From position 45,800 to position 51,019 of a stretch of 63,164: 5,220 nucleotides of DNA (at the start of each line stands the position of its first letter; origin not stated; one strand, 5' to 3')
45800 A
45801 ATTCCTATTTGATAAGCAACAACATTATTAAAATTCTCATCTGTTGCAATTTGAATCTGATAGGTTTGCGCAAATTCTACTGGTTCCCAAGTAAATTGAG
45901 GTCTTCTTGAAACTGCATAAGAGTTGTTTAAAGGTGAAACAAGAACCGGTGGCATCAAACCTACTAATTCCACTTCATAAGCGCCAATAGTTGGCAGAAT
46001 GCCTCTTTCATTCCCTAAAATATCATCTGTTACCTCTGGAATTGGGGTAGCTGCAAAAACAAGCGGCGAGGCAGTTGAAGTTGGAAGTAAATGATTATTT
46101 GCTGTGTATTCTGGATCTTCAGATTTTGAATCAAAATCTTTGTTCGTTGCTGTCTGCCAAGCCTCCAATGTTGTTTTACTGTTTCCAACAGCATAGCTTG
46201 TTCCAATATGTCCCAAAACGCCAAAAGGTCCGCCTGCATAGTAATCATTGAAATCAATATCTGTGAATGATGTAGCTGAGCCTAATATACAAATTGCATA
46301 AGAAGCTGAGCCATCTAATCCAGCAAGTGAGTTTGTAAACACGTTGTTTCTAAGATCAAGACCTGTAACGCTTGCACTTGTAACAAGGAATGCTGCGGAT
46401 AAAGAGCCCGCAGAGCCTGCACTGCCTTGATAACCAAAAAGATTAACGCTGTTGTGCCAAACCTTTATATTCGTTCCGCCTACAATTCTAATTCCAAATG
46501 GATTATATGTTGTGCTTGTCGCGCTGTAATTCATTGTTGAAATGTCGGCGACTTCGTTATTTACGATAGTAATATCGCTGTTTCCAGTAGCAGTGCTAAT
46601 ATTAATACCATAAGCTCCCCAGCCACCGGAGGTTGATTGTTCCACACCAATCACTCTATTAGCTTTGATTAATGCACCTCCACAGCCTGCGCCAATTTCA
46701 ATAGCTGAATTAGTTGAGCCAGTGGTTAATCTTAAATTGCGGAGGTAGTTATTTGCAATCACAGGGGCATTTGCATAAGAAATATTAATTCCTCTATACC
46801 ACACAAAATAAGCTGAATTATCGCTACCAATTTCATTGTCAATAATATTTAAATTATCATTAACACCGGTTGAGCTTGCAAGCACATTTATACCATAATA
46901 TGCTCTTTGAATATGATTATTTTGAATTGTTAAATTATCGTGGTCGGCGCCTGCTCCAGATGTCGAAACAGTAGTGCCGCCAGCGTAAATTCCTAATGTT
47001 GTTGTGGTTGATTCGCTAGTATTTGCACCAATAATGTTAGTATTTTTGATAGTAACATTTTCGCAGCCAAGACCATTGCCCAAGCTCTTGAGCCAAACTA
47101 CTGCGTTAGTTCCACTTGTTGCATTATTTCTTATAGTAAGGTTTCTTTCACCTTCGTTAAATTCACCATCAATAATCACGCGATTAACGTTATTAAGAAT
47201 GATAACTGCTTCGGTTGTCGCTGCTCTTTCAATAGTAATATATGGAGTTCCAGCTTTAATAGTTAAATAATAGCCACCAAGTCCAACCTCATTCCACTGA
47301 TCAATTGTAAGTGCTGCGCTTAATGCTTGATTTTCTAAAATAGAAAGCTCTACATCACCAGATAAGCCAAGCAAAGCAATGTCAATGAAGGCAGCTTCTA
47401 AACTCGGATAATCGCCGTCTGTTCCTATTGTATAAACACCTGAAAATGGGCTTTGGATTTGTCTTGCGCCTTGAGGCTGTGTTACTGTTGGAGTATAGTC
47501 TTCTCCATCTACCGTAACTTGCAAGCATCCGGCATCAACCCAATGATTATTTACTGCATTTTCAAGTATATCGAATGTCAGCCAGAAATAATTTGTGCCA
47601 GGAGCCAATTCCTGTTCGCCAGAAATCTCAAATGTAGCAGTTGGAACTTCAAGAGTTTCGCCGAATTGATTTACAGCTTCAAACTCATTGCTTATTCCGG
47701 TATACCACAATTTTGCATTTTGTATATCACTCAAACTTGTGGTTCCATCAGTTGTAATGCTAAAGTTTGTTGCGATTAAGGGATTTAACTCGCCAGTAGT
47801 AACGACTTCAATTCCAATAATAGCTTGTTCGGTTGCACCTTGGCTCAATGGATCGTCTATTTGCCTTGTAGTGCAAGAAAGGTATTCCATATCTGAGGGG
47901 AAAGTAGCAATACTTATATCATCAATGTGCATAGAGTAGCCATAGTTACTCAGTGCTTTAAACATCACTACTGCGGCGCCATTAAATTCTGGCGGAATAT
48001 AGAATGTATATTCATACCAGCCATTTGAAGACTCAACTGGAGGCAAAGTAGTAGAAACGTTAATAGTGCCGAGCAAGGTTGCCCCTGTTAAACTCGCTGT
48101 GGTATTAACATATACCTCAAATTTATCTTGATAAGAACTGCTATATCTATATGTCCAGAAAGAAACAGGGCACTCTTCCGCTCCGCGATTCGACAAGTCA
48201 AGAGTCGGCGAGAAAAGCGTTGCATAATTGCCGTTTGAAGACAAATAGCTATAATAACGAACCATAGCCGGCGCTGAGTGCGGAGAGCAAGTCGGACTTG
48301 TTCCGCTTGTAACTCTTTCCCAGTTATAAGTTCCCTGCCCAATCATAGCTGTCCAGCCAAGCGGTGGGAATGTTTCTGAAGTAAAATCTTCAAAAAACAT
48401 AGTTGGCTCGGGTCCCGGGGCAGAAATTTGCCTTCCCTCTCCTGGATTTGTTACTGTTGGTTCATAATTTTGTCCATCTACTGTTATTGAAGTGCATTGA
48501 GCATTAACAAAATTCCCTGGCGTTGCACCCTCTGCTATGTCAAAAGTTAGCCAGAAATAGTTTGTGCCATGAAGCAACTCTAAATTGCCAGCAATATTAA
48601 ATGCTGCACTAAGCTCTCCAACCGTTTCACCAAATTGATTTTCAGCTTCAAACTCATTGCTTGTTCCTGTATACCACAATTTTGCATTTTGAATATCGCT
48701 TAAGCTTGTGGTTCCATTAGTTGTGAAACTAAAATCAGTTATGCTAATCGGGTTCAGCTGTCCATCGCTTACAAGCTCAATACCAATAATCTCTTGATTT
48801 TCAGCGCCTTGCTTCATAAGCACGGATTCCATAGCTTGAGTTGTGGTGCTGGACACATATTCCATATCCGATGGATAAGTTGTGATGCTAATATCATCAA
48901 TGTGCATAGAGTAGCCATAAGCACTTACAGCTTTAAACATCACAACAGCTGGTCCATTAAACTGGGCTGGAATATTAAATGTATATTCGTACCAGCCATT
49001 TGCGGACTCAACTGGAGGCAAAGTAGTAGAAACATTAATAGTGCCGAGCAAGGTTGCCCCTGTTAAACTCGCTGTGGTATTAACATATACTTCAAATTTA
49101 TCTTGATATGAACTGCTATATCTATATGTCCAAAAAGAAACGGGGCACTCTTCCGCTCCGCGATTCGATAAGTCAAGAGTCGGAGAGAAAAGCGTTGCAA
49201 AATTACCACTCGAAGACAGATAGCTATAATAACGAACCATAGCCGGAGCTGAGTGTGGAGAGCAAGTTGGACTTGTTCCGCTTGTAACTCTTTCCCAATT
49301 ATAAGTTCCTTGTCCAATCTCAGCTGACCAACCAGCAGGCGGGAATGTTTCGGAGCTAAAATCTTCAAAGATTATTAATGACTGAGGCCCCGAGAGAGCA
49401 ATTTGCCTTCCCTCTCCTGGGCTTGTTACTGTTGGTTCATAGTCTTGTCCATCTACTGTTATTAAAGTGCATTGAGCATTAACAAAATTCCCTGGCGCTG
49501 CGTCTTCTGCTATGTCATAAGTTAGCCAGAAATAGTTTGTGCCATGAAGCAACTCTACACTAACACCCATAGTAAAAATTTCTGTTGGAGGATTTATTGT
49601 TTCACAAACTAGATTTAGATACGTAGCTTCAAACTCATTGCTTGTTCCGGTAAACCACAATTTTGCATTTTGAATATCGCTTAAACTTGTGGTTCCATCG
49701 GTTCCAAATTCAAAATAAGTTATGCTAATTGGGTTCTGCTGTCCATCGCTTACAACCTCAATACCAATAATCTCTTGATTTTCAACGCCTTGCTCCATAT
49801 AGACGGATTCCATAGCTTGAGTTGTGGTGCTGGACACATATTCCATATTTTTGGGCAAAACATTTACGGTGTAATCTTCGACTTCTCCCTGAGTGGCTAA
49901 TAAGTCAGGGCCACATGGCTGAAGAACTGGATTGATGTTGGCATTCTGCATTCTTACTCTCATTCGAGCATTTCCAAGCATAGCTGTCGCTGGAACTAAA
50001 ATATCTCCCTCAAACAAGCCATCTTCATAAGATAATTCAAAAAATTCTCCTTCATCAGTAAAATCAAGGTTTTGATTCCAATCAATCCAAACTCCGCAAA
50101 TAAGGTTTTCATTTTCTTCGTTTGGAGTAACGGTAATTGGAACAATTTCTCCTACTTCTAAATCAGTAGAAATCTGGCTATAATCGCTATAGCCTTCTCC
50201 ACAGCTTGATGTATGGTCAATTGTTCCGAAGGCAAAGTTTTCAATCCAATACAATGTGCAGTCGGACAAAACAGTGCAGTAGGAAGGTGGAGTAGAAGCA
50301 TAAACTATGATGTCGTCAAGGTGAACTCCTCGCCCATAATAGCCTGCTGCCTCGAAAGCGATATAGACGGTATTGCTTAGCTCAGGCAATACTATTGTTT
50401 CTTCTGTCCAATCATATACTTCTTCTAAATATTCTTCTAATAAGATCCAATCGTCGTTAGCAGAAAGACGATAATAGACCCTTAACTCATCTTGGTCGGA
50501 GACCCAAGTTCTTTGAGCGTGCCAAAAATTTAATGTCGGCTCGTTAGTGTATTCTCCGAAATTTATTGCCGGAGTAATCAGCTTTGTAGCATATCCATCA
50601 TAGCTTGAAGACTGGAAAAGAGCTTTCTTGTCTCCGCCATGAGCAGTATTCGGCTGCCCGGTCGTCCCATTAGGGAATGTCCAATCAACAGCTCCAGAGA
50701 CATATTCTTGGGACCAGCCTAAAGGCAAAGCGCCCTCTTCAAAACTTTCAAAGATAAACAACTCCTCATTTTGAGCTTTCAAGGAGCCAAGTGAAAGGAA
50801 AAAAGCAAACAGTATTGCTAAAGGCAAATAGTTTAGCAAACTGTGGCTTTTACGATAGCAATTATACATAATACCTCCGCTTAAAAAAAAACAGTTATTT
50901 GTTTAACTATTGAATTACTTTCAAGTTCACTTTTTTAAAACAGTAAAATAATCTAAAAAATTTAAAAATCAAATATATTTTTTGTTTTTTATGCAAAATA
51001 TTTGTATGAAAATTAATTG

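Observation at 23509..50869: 27-kb one-strand block of secreted proteases and giant T9SS surface proteins that share unassigned modules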

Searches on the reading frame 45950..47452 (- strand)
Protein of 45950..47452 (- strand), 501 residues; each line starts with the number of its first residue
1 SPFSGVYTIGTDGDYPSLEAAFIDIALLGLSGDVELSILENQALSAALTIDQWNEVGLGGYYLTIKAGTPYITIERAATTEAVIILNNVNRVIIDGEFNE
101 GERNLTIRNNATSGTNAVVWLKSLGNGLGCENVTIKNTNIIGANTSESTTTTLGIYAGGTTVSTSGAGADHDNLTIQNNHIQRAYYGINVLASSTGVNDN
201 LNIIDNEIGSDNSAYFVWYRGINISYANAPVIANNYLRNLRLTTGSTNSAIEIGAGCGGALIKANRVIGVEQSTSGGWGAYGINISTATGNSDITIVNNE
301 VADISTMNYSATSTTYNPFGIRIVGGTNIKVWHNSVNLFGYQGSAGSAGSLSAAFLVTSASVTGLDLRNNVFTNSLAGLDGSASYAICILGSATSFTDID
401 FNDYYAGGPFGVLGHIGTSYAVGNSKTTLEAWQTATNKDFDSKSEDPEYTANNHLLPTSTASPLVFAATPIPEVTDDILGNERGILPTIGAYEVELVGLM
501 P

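Call 12: search_protein_families(library=pfam, proteins=[window:45950-47452:-], max_evalue=1)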
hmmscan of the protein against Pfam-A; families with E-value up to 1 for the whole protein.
seq(501 aa): 1 family
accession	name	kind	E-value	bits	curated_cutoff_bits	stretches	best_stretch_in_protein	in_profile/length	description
PF03510.20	Peptidase_C24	-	0.3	12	25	1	60-154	1-97/105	2C endopeptidase (C24) cysteine protease family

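Call 71: search_solved_structures(query=window:45950-47452:-, max_evalue=1)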
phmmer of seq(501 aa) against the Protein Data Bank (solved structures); distinct sequences matched with E-value up to 1: 0.

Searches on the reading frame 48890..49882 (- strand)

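Call 12: search_protein_families(library=pfam, proteins=[window:48890-49882:-], max_evalue=1)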
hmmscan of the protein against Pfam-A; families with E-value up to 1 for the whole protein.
seq(331 aa): 1 family
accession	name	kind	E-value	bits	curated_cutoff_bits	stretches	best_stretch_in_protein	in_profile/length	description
PF14873.11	BNR_assoc_N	-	1.5e-14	54.4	25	1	34-146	18-152/153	N-terminal domain of BNR-repeat neuraminidase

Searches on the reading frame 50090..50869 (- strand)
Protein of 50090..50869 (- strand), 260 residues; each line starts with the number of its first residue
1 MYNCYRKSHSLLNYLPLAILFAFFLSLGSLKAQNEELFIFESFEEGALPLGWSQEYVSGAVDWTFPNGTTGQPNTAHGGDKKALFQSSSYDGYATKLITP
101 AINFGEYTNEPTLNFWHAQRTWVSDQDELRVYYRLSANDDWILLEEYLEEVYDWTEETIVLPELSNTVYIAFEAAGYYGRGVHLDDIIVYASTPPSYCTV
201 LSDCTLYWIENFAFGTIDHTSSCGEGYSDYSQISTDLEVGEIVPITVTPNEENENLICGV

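Call 12: search_protein_families(library=pfam, proteins=[window:50090-50869:-], max_evalue=1)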
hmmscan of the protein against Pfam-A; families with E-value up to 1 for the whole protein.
seq(260 aa): 1 family
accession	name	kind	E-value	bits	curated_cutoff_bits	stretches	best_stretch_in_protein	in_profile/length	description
PF00629.30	MAM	-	6e-06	26.6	26.4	1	43-189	3-152/158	MAM domain, meprin/A5/mu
